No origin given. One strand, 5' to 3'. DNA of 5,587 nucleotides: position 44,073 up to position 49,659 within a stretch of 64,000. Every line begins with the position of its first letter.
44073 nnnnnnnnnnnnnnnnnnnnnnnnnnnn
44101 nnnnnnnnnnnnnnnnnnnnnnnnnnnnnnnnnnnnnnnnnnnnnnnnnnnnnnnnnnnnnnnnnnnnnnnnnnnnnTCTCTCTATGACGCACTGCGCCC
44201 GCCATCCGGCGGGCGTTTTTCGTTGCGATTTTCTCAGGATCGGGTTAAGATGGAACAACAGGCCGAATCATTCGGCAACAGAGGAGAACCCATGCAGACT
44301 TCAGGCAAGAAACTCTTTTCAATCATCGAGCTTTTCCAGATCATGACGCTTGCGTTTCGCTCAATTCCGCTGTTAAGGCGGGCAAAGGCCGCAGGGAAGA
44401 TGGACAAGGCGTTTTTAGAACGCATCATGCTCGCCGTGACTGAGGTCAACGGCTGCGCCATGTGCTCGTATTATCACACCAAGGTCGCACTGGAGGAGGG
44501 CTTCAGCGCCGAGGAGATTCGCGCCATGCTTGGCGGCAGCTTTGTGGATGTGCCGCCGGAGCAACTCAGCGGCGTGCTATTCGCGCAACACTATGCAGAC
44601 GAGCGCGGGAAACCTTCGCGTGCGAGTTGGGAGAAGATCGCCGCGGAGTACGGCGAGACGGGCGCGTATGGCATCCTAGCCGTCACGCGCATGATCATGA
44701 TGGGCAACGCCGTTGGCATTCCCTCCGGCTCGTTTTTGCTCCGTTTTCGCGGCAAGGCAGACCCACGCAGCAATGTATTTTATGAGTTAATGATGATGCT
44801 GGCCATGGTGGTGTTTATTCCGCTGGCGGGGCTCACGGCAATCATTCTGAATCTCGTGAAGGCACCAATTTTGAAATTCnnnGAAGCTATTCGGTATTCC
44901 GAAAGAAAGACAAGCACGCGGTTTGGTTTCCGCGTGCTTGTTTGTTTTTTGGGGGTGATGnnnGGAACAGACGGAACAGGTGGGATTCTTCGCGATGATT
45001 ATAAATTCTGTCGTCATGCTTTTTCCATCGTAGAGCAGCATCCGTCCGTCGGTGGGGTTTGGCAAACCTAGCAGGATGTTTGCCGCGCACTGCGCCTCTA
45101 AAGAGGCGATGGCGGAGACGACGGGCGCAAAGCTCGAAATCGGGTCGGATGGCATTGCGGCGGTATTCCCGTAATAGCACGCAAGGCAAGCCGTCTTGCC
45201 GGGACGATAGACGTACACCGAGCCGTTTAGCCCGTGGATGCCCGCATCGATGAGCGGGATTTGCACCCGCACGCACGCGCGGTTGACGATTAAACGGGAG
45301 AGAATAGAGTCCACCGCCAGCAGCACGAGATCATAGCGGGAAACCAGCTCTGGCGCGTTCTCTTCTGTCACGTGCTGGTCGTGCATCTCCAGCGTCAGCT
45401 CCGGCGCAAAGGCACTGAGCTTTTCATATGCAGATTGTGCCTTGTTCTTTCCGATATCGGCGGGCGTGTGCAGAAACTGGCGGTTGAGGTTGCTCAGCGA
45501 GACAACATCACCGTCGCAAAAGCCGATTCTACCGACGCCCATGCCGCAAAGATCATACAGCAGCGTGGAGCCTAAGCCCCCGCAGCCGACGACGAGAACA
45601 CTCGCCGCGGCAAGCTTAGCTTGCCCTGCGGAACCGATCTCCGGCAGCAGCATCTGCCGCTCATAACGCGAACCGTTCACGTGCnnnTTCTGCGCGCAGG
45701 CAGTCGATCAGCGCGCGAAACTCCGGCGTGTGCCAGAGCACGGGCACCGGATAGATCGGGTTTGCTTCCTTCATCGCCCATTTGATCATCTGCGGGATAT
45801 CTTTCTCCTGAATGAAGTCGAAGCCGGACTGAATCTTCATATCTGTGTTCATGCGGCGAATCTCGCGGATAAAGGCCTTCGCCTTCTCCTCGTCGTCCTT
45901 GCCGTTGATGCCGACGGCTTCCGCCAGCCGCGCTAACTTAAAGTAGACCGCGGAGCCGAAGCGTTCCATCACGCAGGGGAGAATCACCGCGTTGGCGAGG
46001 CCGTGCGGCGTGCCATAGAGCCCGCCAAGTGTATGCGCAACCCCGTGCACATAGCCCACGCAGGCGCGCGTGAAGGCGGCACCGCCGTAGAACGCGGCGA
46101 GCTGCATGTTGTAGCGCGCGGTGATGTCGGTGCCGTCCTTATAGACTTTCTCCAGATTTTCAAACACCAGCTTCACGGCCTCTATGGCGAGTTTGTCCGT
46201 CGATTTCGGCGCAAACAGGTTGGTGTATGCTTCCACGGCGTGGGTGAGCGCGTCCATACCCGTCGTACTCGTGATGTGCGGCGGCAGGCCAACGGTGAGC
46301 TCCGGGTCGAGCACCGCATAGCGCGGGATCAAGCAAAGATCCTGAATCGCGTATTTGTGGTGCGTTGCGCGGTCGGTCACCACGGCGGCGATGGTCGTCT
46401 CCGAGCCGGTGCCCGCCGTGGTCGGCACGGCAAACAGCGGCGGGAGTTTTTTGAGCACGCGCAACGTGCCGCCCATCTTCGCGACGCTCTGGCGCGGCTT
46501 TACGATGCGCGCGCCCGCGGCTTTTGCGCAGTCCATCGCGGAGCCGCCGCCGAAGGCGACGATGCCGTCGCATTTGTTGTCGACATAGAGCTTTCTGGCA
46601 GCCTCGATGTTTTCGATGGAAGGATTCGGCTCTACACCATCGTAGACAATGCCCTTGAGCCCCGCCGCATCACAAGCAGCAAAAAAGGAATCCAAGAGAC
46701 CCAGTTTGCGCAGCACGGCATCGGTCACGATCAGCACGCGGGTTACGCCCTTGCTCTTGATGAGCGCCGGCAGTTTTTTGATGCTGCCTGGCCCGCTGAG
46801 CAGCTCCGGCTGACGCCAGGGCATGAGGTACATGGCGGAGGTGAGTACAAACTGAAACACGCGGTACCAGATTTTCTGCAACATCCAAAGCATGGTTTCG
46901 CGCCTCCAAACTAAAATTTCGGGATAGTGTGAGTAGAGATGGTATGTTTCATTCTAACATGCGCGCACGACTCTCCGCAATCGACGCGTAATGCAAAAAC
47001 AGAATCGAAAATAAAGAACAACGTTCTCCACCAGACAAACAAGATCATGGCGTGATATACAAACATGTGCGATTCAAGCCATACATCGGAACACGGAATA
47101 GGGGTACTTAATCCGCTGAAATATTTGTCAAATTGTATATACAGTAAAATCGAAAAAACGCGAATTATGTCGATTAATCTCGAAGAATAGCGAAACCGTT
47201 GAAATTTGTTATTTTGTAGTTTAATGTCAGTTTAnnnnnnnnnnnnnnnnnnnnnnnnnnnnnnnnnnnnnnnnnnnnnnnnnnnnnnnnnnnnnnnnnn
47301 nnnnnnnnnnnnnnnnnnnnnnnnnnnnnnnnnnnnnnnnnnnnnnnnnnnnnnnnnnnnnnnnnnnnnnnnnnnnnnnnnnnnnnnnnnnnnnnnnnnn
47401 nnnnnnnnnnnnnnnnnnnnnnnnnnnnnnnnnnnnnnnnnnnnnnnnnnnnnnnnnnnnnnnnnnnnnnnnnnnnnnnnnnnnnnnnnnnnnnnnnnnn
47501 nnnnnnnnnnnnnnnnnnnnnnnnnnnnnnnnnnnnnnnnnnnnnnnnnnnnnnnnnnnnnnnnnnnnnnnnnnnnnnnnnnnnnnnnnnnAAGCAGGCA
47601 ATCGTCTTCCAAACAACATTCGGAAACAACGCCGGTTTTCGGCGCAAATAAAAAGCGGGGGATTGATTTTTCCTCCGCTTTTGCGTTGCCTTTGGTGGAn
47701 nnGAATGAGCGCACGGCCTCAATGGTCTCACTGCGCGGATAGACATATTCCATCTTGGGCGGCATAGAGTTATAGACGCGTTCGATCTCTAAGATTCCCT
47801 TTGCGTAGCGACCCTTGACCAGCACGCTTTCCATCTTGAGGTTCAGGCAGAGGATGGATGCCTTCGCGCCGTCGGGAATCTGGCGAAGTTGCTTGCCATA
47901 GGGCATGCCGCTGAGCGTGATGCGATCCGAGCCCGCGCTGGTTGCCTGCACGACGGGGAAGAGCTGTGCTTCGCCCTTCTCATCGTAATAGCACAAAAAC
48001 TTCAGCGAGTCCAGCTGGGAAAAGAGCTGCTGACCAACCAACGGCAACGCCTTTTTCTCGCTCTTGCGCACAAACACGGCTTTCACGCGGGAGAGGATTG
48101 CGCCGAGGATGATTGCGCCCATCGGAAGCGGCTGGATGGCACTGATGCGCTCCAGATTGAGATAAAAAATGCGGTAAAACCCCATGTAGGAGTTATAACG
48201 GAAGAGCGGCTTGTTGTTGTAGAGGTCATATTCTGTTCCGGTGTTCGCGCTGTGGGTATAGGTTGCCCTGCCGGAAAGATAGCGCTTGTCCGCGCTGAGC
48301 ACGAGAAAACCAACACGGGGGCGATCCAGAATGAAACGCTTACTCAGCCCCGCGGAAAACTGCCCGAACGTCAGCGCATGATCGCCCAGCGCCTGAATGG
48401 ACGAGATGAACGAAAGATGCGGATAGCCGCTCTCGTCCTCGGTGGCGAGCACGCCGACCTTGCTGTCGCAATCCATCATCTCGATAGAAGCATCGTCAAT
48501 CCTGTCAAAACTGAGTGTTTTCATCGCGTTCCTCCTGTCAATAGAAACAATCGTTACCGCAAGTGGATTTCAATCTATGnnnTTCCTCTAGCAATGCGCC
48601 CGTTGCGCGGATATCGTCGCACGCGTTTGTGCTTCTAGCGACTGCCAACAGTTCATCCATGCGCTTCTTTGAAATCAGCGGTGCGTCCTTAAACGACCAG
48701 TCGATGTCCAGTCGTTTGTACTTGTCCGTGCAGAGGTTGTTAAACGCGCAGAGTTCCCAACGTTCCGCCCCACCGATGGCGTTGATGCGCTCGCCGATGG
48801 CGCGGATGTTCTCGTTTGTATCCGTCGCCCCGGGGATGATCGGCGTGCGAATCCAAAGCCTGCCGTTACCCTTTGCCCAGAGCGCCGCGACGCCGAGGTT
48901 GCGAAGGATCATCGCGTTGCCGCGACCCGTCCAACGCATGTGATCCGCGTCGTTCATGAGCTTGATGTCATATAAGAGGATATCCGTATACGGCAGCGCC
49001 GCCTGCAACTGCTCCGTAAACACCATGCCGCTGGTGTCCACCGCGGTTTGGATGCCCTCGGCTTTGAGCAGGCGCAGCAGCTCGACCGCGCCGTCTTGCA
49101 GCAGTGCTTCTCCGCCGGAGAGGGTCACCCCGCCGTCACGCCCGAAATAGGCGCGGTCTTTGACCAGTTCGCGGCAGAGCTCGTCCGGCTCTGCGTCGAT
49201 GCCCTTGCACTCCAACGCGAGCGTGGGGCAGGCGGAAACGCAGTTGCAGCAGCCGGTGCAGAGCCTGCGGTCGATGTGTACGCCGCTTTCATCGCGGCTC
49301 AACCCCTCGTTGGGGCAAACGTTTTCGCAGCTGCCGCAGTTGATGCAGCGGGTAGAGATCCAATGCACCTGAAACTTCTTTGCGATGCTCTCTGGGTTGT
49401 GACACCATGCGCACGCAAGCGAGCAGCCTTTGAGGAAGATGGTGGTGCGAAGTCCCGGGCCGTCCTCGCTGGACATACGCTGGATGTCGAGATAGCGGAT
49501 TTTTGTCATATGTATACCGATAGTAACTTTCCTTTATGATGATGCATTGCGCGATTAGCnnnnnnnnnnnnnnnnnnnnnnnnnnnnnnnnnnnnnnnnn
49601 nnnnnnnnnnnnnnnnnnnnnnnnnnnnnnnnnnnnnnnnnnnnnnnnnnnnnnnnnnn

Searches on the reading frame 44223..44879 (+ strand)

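Call 19: search_protein_families(library=pfam, proteins=[window:44223-44879:+], max_evalue=0.00001)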
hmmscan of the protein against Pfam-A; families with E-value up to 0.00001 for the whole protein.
window:44223-44879:+ (219 aa): 1 family
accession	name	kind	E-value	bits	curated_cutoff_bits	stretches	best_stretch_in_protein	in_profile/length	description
PF02627.25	CMD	-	3.4e-08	33.8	23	1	56-104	16-64/84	Carboxymuconolactone decarboxylase family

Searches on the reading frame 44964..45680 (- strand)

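Call 19: search_protein_families(library=pfam, proteins=[window:44964-45680:-], max_evalue=0.00001)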
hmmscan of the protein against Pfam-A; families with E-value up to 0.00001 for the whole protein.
window:44964-45680:- (239 aa): 1 family
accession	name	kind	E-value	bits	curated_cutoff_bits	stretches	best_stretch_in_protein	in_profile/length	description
PF00899.27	ThiF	-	3.6e-67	226.4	28.1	1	6-237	1-238/238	ThiF family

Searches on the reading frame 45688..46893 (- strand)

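Call 19: search_protein_families(library=pfam, proteins=[window:45688-46893:-], max_evalue=0.00001)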
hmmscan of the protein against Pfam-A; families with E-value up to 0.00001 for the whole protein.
window:45688-46893:- (402 aa): 3 families
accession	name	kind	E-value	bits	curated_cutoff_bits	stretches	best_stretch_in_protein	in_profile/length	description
PF00465.25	Fe-ADH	-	3.7e-49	167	31.3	1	30-197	3-168/168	Iron-containing alcohol dehydrogenase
PF25137.1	ADH_Fe_C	-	8.3e-46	156.6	27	1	209-378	2-173/194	Fe-containing alcohol dehydrogenase family, C-terminal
PF13685.12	Fe-ADH_2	-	8.1e-11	42.6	28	1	34-136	3-103/149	Iron-containing alcohol dehydrogenase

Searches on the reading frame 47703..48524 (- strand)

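Call 19: search_protein_families(library=pfam, proteins=[window:47703-48524:-], max_evalue=0.00001)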
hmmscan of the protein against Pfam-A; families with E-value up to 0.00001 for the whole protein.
window:47703-48524:- (274 aa): 0 families

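Call 62: search_protein_families(library=pfam, proteins=[window:47703-48524:-], max_evalue=0.01)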
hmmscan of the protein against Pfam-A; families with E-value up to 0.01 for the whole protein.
window:47703-48524:- (274 aa): 1 family
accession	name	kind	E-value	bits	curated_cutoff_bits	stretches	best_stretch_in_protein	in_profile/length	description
PF01243.27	PNPOx_N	-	0.0011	19.7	28.1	0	20-89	11-75/120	Pyridoxamine 5'-phosphate oxidase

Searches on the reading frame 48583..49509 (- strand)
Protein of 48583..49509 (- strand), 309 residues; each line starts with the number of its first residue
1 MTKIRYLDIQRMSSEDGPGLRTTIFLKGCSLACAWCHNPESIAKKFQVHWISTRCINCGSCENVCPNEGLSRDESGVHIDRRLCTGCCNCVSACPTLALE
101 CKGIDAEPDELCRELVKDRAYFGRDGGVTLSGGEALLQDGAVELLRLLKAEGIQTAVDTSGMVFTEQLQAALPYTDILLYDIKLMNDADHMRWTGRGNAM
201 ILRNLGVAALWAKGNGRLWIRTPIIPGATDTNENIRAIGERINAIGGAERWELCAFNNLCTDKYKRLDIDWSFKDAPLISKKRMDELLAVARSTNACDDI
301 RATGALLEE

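Call 19: search_protein_families(library=pfam, proteins=[window:48583-49509:-], max_evalue=0.00001)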
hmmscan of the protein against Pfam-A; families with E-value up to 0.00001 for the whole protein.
window:48583-49509:- (309 aa): 7 families
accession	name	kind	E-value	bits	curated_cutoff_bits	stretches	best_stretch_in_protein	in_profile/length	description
PF00037.32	Fer4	-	1.1e-12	47.6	21.1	2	49-68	2-21/24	4Fe-4S binding domain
PF13353.11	Fer4_12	-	3.3e-12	47.3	22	0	16-46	2-32/137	4Fe-4S single cluster domain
PF04055.27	Radical_SAM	-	2.5e-09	37.9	29.5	1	24-230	2-156/166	Radical SAM superfamily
PF12837.12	Fer4_6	-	2e-08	34.2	25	0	48-67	2-21/24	4Fe-4S binding domain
PF12838.12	Fer4_7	-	6e-08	33.5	27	1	54-96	1-50/52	4Fe-4S dicluster domain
PF12797.12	Fer4_2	-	2.2e-06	27.7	24.5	0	50-66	5-21/22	4Fe-4S binding domain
PF13237.11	Fer4_10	-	5.5e-06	26.7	25.5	1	53-95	7-53/53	4Fe-4S dicluster domain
